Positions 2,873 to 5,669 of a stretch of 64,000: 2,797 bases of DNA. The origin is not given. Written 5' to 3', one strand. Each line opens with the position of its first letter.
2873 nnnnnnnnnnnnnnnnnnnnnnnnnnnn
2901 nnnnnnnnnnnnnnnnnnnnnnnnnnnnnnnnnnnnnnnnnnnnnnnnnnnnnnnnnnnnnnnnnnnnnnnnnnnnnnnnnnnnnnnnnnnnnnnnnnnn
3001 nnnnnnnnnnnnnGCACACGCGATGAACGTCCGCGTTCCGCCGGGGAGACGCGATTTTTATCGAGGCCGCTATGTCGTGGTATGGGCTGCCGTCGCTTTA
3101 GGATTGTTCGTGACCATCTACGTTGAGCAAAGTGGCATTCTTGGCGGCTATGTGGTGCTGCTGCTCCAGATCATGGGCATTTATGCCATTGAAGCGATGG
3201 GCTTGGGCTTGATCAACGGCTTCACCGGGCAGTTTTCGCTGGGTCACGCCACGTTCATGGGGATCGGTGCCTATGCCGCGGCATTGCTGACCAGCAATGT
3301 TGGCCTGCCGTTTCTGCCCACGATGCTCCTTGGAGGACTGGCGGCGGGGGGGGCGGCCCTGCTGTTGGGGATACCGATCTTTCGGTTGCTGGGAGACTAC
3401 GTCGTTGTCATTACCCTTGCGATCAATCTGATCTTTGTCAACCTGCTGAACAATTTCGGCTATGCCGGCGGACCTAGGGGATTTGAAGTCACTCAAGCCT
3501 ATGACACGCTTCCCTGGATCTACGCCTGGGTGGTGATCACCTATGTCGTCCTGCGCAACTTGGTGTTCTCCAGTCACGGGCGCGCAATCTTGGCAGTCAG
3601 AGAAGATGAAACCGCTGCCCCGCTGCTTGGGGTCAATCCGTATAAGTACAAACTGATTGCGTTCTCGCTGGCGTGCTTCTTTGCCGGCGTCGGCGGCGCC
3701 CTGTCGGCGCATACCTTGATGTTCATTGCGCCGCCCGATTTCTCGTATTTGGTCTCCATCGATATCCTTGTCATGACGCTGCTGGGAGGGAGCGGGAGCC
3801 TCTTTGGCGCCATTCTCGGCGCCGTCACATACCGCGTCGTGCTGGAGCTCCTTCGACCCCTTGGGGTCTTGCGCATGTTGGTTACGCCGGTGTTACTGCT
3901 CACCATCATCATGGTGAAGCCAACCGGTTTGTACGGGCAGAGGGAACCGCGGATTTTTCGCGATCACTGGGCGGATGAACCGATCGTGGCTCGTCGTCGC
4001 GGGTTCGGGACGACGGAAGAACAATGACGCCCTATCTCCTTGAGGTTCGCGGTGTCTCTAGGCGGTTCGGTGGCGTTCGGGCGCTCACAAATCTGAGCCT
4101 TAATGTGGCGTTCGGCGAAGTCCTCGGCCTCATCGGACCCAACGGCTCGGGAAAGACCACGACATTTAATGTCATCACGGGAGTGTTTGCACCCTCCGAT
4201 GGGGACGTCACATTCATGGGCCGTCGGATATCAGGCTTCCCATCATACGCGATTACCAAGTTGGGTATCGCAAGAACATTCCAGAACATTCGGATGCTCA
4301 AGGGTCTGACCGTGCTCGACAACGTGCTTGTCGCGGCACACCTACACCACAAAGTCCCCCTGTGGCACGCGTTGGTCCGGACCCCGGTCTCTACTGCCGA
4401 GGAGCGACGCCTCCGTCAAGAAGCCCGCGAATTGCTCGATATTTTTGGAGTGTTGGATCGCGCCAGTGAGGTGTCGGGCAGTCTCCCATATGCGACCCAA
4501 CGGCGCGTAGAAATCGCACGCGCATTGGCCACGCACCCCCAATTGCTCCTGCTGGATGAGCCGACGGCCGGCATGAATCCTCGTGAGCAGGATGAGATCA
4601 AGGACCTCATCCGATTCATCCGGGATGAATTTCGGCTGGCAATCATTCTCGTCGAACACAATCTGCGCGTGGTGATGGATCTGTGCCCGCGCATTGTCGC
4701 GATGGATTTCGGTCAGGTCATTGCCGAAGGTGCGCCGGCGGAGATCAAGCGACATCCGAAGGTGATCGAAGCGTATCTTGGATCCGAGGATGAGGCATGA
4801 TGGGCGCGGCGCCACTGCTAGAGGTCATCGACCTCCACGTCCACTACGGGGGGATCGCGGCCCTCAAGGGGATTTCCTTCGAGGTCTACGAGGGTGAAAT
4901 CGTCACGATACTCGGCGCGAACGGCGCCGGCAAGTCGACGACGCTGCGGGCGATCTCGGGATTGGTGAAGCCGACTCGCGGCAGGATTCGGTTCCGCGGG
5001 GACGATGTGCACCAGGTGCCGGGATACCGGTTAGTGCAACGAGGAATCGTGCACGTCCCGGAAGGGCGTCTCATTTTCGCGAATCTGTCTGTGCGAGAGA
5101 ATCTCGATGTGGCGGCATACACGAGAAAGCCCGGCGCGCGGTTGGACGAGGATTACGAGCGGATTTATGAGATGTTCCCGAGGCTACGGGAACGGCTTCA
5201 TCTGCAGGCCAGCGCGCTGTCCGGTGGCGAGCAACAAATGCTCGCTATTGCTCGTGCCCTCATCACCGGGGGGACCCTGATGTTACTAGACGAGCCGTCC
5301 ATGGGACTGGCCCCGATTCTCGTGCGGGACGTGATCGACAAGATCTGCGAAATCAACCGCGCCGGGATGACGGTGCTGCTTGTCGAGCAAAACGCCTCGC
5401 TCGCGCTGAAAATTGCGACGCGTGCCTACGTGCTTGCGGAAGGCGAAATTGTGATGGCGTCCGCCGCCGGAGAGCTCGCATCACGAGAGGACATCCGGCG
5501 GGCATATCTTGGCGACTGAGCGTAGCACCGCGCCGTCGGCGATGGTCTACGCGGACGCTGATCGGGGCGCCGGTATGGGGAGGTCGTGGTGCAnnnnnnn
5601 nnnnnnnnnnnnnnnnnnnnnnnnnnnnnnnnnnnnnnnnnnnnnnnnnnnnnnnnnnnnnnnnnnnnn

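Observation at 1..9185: RuBisCO-like protein + DUF1537 kinase wired to an aminotransferase and an amino-acid-type ABC importer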

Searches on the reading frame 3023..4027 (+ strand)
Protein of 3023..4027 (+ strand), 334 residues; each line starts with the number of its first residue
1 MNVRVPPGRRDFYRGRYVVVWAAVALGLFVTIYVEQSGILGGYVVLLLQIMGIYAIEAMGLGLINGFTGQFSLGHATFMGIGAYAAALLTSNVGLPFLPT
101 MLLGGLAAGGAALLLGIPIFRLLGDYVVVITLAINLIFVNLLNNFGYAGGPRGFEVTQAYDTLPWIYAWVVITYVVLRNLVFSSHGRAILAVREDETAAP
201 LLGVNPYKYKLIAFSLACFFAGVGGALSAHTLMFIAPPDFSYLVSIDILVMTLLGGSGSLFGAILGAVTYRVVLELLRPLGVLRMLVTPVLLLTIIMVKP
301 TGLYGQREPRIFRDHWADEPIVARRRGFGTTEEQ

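Call 3: search_protein_families(library=pfam, proteins=[window:3023-4027:+])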
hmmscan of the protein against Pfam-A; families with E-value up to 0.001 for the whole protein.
window:3023-4027:+ (334 aa): 1 family
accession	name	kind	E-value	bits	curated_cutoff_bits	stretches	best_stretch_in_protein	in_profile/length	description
PF02653.21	BPD_transp_2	-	3.2e-38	131.9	26.8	1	47-293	5-266/269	Branched-chain amino acid transport system / permease component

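Call 4: search_protein_families(library=ncbifam, proteins=[window:3023-4027:+])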
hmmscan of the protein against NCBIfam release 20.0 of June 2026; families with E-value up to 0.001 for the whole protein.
window:3023-4027:+ (334 aa): 7 families
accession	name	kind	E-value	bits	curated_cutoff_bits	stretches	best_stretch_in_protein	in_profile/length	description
NF008450.0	PRK11301.1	subfamily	1.3e-39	136.8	366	2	169-309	271-411/418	high-affinity branched-chain amino acid ABC transporter permease LivM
TIGR03408.1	urea_trans_UrtC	equivalog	3.9e-24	85.9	296.2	2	106-305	97-312/313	urea ABC transporter permease subunit UrtC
TIGR03727.1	urea_t_UrtC_arc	equivalog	4.5e-21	75.1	575.55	2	166-307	199-341/369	urea ABC transporter, permease protein UrtC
TIGR03409.1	urea_trans_UrtB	equivalog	1e-13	51.6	250.3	1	159-307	141-289/291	urea ABC transporter permease subunit UrtB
TIGR03622.1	urea_t_UrtB_arc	equivalog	1.1e-08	34.7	374.25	1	48-305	8-278/284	urea ABC transporter, permease protein UrtB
NF008011.0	PRK10740.1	equivalog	6.2e-08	32.6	379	1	117-308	112-304/308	high-affinity branched-chain amino acid ABC transporter permease LivH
NF011961.0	PRK15432.1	equivalog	2.5e-06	27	388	1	168-295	163-300/344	autoinducer 2 ABC transporter permease LsrC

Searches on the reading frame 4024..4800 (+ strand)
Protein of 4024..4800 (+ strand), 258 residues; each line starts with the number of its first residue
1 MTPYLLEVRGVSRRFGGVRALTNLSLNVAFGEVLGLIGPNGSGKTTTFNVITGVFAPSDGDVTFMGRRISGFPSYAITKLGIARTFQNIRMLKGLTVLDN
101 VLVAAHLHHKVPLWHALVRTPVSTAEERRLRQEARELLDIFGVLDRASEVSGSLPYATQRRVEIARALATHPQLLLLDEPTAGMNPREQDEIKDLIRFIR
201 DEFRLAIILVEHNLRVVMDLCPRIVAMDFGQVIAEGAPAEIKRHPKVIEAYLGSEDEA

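Call 3: search_protein_families(library=pfam, proteins=[window:4024-4800:+])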
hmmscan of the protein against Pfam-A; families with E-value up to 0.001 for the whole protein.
window:4024-4800:+ (258 aa): 3 families
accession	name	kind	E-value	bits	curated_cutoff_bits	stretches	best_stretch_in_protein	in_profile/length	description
PF00005.33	ABC_tran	-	8.1e-28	98.2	25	1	21-182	1-137/137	ABC transporter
PF12399.14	BCA_ABC_TP_C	-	3e-13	49.5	25.5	1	231-256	1-26/27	Branched-chain amino acid ATP-binding cassette transporter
PF13304.12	AAA_21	-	5.5e-07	30.4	27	0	34-80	2-60/304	AAA domain, putative AbiEii toxin, Type IV TA system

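Call 4: search_protein_families(library=ncbifam, proteins=[window:4024-4800:+])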
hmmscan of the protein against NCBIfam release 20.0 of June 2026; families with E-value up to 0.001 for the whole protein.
window:4024-4800:+ (258 aa): 188 families (the best 25 are shown)
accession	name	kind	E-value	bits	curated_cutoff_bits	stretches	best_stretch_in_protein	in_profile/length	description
NF008449.1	PRK11300.1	equivalog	1.5e-81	273.4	362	1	2-254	2-254/255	high-affinity branched-chain amino acid ABC transporter ATP-binding protein LivG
TIGR03411.1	urea_trans_UrtD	equivalog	2.9e-54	184.3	304.1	1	5-253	2-241/242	urea ABC transporter ATP-binding protein UrtD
TIGR04406.1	LPS_export_lptB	equivalog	6.4e-49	166.4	240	1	6-255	2-236/239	LPS export ABC transporter ATP-binding protein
TIGR01188.1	drrA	subfamily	1.2e-41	143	312.45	1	14-243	2-213/302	daunorubicin resistance ABC transporter, ATP-binding protein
NF008144.0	PRK10895.1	equivalog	2.3e-41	141.9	381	1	9-255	7-238/241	LPS export ABC transporter ATP-binding protein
TIGR02315.1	ABC_phnC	equivalog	3.8e-38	131.3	266.1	1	5-244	1-236/243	phosphonate ABC transporter ATP-binding protein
TIGR03410.1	urea_trans_UrtE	equivalog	4.3e-38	131.1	285.8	1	6-243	1-221/230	urea ABC transporter ATP-binding subunit UrtE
TIGR03864.1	PQQ_ABC_ATP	hypoth_equivalog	9.7e-38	129.9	302.25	1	6-245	2-223/236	ABC transporter, ATP-binding subunit, PQQ-dependent alcohol dehydrogenase system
TIGR03265.1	PhnT2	equivalog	4.1e-37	128.2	457.7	1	6-246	5-227/353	putative 2-aminoethylphosphonate ABC transporter ATP-binding protein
NF041861.1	YtfR_transport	equivalog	4.1e-37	127.7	850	1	5-255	1-237/492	galactofuranose ABC transporter, ATP-binding protein YtfR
TIGR00968.1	3a0106s01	subfamily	1.3e-35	123.1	342.75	1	7-246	2-223/237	sulfate ABC transporter ATP-binding protein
NF008442.0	PRK11288.1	equivalog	2.1e-33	115.4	689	1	5-253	7-242/504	L-arabinose ABC transporter ATP-binding protein AraG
NF010069.0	PRK13549.1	equivalog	4.6e-33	114.4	699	1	1-254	1-242/513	xylose ABC transporter ATP-binding protein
TIGR03005.1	ectoine_ehuA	equivalog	9.8e-33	113.4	345.4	1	7-246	2-239/252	ectoine/hydroxyectoine ABC transporter ATP-binding protein EhuA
NF007253.0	PRK09700.1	equivalog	2.2e-32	112.4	772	1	5-243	5-234/510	D-allose ABC transporter ATP-binding protein AlsA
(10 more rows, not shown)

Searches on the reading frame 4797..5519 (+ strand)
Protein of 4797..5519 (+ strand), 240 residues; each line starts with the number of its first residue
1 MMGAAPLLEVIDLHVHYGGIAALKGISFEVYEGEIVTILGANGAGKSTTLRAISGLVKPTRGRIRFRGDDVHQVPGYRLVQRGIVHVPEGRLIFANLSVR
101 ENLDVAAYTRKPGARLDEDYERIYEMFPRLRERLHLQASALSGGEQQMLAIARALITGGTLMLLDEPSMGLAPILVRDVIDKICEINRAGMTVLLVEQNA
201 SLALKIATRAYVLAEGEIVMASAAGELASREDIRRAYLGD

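Call 3: search_protein_families(library=pfam, proteins=[window:4797-5519:+])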
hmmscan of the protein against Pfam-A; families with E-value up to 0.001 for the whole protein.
window:4797-5519:+ (240 aa): 5 families
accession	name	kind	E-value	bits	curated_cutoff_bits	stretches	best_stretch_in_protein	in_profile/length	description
PF00005.33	ABC_tran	-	6.4e-33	114.7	25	1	23-168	1-136/137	ABC transporter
PF13304.12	AAA_21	-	5.5e-08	33.7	27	0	36-56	2-22/304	AAA domain, putative AbiEii toxin, Type IV TA system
PF13555.12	AAA_29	-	0.00014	22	27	1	30-66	19-54/61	P-loop containing region of AAA domain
PF13514.12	AAA_27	-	0.00041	20.4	22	1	24-56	17-49/206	AAA domain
PF02463.25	SMC_N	-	0.00059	19.8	40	0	34-153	25-149/220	RecF/RecN/SMC N terminal domain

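Call 4: search_protein_families(library=ncbifam, proteins=[window:4797-5519:+])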
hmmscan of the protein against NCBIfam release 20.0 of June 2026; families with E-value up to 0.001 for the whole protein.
window:4797-5519:+ (240 aa): 188 families (the best 25 are shown)
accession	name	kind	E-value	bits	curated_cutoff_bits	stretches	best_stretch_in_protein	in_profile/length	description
NF008626.0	PRK11614.1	equivalog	1.8e-66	224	441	1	8-239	6-236/237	high-affinity branched-chain amino acid ABC transporter ATP-binding protein LivF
TIGR03410.1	urea_trans_UrtE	equivalog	1.2e-62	211.3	285.8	1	8-235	1-226/230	urea ABC transporter ATP-binding subunit UrtE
TIGR04406.1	LPS_export_lptB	equivalog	3.1e-47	160.9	240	1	8-240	2-235/239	LPS export ABC transporter ATP-binding protein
NF008449.1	PRK11300.1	equivalog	5.5e-40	137.2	362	2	5-109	3-107/255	high-affinity branched-chain amino acid ABC transporter ATP-binding protein LivG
TIGR01188.1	drrA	subfamily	2.1e-39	135.6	312.45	1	16-230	2-214/302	daunorubicin resistance ABC transporter, ATP-binding protein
TIGR03411.1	urea_trans_UrtD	equivalog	9.2e-39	133.5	304.1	1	7-239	2-241/242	urea ABC transporter ATP-binding protein UrtD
NF011967.0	PRK15439.1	equivalog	1.4e-36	126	586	1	4-230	8-230/510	autoinducer 2 ABC transporter ATP-binding protein LsrA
NF008144.0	PRK10895.1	equivalog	1e-35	123.4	381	1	12-240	8-237/241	LPS export ABC transporter ATP-binding protein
TIGR02315.1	ABC_phnC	equivalog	4.2e-35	121.3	266.1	1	7-236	1-241/243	phosphonate ABC transporter ATP-binding protein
TIGR03265.1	PhnT2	equivalog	1.7e-32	113.1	457.7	1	7-224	4-219/353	putative 2-aminoethylphosphonate ABC transporter ATP-binding protein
TIGR03864.1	PQQ_ABC_ATP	hypoth_equivalog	2.5e-31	108.9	302.25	1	8-232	2-224/236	ABC transporter, ATP-binding subunit, PQQ-dependent alcohol dehydrogenase system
NF047930.1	ABC_ATP_B6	equivalog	5.1e-31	107.9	670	1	9-230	4-226/510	putative B6 ABC transporter ATP-binding protein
TIGR02673.1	FtsE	equivalog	1.4e-30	106.5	264.85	1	9-216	3-213/214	cell division ATP-binding protein FtsE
NF040840.2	tungstate_WtpC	equivalog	3.3e-30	105.5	440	1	22-229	15-220/347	tungstate ABC transporter ATP-binding protein WtpC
TIGR00972.1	3a0107s01c2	equivalog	4.1e-30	104.9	343.2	1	8-227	2-230/248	phosphate ABC transporter ATP-binding protein PstB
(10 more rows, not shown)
